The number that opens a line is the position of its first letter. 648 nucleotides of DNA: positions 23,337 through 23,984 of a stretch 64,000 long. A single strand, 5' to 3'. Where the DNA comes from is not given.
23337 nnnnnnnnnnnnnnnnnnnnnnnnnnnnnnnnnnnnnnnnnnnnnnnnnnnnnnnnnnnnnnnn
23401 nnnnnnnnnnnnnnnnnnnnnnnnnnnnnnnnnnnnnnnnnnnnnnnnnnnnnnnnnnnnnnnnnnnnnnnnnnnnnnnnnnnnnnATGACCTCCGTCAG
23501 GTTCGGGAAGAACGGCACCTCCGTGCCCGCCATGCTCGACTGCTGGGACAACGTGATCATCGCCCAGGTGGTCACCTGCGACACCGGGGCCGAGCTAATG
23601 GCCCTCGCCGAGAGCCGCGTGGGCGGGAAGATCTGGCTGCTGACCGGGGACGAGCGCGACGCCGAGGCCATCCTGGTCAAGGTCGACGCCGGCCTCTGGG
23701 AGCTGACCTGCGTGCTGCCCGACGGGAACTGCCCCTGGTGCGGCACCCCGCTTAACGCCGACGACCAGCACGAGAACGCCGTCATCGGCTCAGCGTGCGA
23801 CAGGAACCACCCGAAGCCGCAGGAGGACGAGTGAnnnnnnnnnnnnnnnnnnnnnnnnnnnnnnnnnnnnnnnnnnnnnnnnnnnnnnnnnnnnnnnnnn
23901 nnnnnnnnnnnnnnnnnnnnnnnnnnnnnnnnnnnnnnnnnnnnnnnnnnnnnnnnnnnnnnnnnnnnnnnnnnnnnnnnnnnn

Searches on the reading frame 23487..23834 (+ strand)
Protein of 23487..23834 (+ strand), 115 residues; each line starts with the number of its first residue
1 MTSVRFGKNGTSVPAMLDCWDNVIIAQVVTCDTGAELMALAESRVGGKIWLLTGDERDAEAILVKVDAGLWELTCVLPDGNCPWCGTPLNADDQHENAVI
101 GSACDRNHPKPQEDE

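Call 47: search_protein_families(library=pfam, proteins=[window:23487-23834:+], max_evalue=0.01)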
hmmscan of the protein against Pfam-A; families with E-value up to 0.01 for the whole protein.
window:23487-23834:+ (115 aa): 1 family
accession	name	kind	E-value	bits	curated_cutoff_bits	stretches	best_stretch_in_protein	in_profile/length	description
PF24042.1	DUF7351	-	0.0046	17.2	31.2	1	55-94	42-81/177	Domain of unknown function (DUF7351)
